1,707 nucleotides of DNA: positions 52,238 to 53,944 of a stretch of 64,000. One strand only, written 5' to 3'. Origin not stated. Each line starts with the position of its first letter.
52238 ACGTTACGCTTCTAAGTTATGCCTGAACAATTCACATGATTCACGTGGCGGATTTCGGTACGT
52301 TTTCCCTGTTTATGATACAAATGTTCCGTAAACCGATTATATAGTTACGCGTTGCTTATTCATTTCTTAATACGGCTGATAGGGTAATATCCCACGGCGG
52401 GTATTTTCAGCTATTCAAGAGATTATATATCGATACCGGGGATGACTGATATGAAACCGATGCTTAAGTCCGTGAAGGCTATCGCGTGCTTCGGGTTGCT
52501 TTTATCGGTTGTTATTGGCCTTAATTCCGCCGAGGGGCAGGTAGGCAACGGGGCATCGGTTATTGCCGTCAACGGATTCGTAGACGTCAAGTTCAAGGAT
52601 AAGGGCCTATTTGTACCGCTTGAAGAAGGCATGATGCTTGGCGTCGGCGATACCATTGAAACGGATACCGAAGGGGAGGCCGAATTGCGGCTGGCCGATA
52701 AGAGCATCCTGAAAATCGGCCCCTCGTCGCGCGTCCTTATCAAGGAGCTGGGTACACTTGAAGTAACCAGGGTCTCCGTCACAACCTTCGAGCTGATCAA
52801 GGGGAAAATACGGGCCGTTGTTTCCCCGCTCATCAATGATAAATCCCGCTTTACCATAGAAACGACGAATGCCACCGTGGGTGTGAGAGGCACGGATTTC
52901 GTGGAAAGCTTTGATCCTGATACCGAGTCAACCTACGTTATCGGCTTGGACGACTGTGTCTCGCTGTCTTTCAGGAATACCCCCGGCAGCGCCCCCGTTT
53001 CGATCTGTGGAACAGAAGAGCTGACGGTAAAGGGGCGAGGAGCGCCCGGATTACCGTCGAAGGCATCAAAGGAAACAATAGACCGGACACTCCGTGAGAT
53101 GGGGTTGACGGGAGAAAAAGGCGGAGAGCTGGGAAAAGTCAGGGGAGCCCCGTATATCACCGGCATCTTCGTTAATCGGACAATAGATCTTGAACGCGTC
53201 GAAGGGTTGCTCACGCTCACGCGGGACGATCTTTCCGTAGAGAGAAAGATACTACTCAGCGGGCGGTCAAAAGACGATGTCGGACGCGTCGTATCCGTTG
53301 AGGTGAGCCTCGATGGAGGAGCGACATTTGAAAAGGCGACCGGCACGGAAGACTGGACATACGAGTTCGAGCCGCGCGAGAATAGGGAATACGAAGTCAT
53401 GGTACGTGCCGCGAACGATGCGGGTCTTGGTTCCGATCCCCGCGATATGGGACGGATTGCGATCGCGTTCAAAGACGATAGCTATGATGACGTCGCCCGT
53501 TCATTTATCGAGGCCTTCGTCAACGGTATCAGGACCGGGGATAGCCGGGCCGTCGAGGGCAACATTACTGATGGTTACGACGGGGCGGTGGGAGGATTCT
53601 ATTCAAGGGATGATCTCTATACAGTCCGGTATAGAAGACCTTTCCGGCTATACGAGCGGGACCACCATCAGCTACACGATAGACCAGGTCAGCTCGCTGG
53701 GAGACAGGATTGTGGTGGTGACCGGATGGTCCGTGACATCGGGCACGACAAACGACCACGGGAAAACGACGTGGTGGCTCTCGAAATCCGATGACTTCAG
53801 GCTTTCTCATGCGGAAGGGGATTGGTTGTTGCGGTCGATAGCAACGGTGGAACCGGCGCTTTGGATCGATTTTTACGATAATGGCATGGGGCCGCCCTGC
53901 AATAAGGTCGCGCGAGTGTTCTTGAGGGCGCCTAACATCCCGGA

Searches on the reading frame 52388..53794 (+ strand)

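Call 44: search_protein_families(library=pfam, proteins=[window:52388-53794:+], max_evalue=0.00001)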
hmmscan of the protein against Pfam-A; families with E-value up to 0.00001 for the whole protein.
window:52388-53794:+ (468 aa): 1 family
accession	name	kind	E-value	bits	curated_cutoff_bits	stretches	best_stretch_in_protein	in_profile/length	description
PF04773.18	FecR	-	2e-12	47.8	24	1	88-179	1-87/97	FecR protein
